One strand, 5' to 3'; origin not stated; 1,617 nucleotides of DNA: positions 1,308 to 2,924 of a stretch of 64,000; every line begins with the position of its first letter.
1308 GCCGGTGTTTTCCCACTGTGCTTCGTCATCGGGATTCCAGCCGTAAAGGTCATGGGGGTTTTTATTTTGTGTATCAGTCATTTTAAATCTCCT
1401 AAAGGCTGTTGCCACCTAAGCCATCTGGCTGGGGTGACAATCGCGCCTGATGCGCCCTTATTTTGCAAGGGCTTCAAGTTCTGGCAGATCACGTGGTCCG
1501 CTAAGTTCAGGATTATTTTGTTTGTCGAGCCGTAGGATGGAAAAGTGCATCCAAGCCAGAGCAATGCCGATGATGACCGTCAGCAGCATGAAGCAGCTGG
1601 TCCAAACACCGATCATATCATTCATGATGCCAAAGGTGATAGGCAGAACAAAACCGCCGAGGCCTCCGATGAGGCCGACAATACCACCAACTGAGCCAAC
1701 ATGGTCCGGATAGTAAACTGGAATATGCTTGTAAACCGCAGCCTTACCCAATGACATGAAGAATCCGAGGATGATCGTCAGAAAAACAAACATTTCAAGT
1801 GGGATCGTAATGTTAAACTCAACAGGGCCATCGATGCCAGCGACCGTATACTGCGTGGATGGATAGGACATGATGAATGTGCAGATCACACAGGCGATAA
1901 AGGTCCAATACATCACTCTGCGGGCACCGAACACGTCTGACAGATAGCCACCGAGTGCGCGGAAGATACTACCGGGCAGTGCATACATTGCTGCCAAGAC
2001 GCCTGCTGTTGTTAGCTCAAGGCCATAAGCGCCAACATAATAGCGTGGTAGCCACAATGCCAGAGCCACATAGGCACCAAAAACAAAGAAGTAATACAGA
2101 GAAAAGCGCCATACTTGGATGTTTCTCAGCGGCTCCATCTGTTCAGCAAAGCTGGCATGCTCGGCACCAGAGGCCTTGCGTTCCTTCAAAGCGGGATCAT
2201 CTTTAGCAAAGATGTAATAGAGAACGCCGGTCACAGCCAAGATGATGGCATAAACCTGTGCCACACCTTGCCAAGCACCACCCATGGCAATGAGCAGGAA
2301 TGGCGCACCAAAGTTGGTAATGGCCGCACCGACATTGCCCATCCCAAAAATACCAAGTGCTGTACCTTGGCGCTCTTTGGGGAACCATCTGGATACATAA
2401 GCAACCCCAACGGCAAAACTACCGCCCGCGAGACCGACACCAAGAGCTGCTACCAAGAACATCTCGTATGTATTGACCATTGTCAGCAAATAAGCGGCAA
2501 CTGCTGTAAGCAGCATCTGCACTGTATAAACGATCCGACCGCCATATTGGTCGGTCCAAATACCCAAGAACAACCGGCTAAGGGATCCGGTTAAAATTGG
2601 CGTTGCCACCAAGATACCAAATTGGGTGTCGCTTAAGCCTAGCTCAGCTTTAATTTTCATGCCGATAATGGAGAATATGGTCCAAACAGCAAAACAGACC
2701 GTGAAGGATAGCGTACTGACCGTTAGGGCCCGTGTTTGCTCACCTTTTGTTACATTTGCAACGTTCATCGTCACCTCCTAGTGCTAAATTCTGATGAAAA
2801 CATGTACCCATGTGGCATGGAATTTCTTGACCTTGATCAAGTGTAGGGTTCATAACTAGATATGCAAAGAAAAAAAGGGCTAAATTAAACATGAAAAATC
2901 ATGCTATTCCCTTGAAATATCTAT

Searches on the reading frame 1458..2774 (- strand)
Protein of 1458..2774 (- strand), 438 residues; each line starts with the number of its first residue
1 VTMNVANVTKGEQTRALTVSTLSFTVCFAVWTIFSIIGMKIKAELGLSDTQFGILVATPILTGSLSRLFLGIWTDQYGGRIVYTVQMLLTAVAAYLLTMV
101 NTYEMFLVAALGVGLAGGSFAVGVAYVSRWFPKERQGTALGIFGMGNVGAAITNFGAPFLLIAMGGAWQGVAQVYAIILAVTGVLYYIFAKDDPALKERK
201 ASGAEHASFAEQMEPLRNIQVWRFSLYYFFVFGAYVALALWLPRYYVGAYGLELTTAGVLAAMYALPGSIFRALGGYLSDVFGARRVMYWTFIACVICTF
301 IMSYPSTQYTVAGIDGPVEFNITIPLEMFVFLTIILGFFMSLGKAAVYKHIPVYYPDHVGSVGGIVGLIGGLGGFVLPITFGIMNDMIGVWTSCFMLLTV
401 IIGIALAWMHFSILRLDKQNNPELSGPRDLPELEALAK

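Call 3: search_protein_families(library=pfam, proteins=[window:1458-2774:-], max_evalue=0.1)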
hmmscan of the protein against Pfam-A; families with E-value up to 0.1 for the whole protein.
window:1458-2774:- (438 aa): 2 families
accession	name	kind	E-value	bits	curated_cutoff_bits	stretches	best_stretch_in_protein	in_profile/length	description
PF07690.21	MFS_1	-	3.8e-52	177.8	33.4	2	21-308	3-291/347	Major Facilitator Superfamily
PF01306.25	LacY_symp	-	8.1e-07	28.6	24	2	215-297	3-85/413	LacY proton/sugar symporter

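Call 4: search_protein_families(library=ncbifam, proteins=[window:1458-2774:-], max_evalue=0.1)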
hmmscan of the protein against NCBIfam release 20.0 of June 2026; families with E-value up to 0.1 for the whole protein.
window:1458-2774:- (438 aa): 24 families
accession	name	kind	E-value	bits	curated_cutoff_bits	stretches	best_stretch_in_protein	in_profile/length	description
TIGR00886.1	2A0108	subfamily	1.6e-70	238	311.7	1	15-374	1-368/368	NarK family nitrate/nitrite MFS transporter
TIGR00893.1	2A0114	subfamily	5.9e-28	97.9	395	1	23-405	2-391/399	D-galactonate transporter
TIGR00881.1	2A0104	subfamily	2.6e-22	79.4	407.75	2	24-391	4-375/379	phosphoglycerate transporter protein PgtP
NF011608.0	PRK15034.1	subfamily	6.9e-20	71.5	836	1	9-412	28-455/462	nitrate/nitrite transporter NarU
NF049980.1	SfMCT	equivalog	2.9e-11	42.6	320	1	18-400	5-377/378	L-lactate MFS transporter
TIGR00895.1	2A0115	subfamily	1.3e-10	40.7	418.55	2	13-180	15-182/398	aromatic acid/H+ symport family MFS transporter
NF038246.1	bile_salt_MFS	equivalog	2.4e-09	36.6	400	1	41-406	32-399/408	conjugated bile salt MFS transporter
TIGR00896.1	CynX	subfamily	2.8e-08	33.2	406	1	40-266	25-243/355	CynX/NimT family MFS transporter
NF047787.1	PhglyTportPgtP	equivalog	3.2e-08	32.8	750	1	13-195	27-213/451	phosphoglycerate transporter PgtP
TIGR00894.1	2A0114euk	subfamily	2.2e-07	29.8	626.45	1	50-405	76-442/465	Na(+)-dependent inorganic phosphate cotransporter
TIGR00891.1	2A0112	subfamily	1.6e-06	27.4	552.9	1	11-185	8-183/405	sialate:H+ symport family MFS transporter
TIGR00880.1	2_A_01_02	superfamily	2.5e-06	27.7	131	1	68-184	16-132/141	multidrug resistance protein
NF007256.0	PRK09705.1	subfamily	1.2e-05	24.6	312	1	40-267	34-252/393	cyanate transporter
TIGR00882.1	2A0105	subfamily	1.6e-05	24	220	2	19-129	7-116/396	oligosaccharide MFS transporter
NF012174.0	tet_MFS_A_B_C_D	equivalog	2.2e-05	23.5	475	2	50-231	40-218/382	Tet(A)/Tet(B)/Tet(C) family tetracycline efflux MFS transporter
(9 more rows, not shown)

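Call 78: search_dna_similar(query=window:1458-2768:-, collection=plasmids, mode=protein, max_rows=40, max_evalue=1e-30)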
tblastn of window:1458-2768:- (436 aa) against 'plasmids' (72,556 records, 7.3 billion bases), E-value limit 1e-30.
Records with a match: 330; places in all: 341; records where one place covers at least 80% of the query: 322.
Best place of each record, by identity: 60-80% 46; <60% 284.
By first word of the organism name: Ralstonia 133; Sinorhizobium 78; Paracoccus 18; Rhizobium 17; Deinococcus 10; Ensifer 8; Caballeronia 8; Burkholderia 8; Moraxella 7; Roseomonas 4; and 22 more.
By predicted mobility (MOB-suite, as given by PLSDB): mobilizable 175; non-mobilizable 133; conjugative 22.
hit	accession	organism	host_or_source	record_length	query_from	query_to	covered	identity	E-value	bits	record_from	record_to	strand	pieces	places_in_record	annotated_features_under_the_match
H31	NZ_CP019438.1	Thioclava nitratireducens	pure culture,Surface seawater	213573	2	436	100%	63.5%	3e-152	484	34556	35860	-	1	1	nitrate/nitrite transporter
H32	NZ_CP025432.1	Paracoccus zhejiangensis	single cell,sludge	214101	4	434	99%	60.4%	5e-134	432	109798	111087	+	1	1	MFS transporter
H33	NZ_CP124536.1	Fuscovulum ytuae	pure culture,sediment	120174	5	434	99%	60.3%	6e-133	429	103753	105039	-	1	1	MFS transporter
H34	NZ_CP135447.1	Thioclava sp. FTW29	-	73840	2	432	99%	60.0%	1e-135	437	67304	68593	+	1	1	MFS transporter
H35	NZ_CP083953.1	Mesorhizobium sp. B2-1-8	cell culture,soil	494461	10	436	98%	60.5%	6e-138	443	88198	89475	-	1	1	MFS transporter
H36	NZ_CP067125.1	Paracoccus alcaliphilus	whole organism,soil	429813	2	434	99%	59.4%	2e-139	448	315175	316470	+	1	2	MFS transporter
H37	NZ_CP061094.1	Roseomonas marmotae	Marmota himalayana,pure culture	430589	11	434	97%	60.5%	3e-143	458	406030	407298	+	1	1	MFS transporter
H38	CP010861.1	Marinovum algicola DG 898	-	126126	2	434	99%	59.0%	1e-135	436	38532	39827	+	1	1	nitrite extrusion protein (nitrite facilitator)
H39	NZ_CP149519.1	Thioclava sp. GXIMD4215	pure culture,mangrove soil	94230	2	432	99%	59.3%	5e-126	409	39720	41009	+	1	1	MFS transporter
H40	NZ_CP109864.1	Paracoccus aminovorans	bacteria,human fecal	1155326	7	436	99%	59.1%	1e-129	420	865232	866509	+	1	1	record has no annotation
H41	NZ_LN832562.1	Paracoccus aminovorans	-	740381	7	436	99%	59.1%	1e-129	419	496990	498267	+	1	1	MFS transporter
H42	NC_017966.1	Tistrella mobilis KA081020-065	-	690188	10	434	97%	59.6%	6e-127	412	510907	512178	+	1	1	MFS transporter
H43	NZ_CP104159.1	Rhizobium sp. CB3060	Leucaena leucocephala,cell culture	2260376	5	436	99%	58.4%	9e-136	437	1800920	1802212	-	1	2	record has no annotation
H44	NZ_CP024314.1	Rhizobium sp. NXC24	Phaseolus vulgaris,cell culture,plant ...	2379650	5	436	99%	58.4%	9e-136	437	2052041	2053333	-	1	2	record has no annotation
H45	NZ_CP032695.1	Rhizobium jaguaris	Calliandra grandiflora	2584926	10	436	98%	59.1%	2e-136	439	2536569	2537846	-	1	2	none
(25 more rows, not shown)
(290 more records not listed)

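Call 79: get_annotated_region(hit=H36, flank=4000)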
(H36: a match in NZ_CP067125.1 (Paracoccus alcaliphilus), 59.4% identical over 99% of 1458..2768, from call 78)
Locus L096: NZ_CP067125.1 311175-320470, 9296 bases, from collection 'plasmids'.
description: Paracoccus alcaliphilus strain TK 1015 = DSM 8512 plasmid p429813, complete sequence
organism: Paracoccus alcaliphilus (NCBI taxid 34002)
taxonomy: Bacteria; Pseudomonadota; Alphaproteobacteria; Rhodobacterales; Paracoccaceae; Paracoccus; Paracoccus alcaliphilus
host: -; source: whole organism,soil; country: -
typing (MOB-suite, as given by PLSDB): non-mobilizable; replicon rep_cluster_229
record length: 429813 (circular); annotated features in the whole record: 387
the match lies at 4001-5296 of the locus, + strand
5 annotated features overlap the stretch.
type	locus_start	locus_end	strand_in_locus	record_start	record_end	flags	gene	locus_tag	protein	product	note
CDS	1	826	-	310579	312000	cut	-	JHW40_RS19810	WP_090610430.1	sodium:alanine symporter family protein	GO:0006865 - amino acid transport [Evidence IEA]; GO:0006814 - sodium ion transport [Evidence IEA]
CDS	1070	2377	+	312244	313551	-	-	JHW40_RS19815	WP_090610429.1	short-chain fatty acid transporter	-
CDS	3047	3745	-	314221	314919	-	-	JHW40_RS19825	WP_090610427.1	cyclic nucleotide-binding domain-containing protein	-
CDS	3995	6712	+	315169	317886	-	-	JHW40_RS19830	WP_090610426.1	MFS transporter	-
CDS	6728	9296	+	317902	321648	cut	-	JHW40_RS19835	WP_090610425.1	nitrate reductase subunit alpha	GO:0009061 - anaerobic respiration [Evidence IEA]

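Call 80: get_annotated_region(hit=H31, flank=4000)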
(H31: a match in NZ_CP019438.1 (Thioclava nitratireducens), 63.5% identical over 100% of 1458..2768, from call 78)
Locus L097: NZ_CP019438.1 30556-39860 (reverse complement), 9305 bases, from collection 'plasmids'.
description: Thioclava nitratireducens strain 25B10_4 plasmid unnamed1, complete sequence
organism: Thioclava nitratireducens (NCBI taxid 1915078)
taxonomy: Bacteria; Pseudomonadota; Alphaproteobacteria; Rhodobacterales; Paracoccaceae; Thioclava; Thioclava nitratireducens
host: -; source: pure culture,Surface seawater; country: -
typing (MOB-suite, as given by PLSDB): non-mobilizable; replicon rep_cluster_579
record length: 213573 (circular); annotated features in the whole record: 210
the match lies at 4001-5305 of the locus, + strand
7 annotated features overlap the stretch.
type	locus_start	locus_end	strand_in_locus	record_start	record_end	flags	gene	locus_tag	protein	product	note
CDS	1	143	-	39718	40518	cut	-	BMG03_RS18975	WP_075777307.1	GNAT family N-acetyltransferase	-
CDS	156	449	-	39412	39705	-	-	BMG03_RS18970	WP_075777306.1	DUF1330 domain-containing protein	-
CDS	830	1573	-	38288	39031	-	-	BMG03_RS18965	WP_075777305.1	SDR family oxidoreductase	-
CDS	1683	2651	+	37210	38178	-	-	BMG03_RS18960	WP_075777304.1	AraC family transcriptional regulator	-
CDS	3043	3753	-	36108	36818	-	-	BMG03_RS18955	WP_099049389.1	helix-turn-helix domain-containing protein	GO:0006355 - regulation of DNA-templated transcription [Evidence IEA]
CDS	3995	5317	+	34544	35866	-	-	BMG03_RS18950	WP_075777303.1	nitrate/nitrite transporter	GO:0055085 - transmembrane transport [Evidence IEA]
CDS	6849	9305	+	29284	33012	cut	-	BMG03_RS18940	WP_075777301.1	nitrate reductase subunit alpha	GO:0009061 - anaerobic respiration [Evidence IEA]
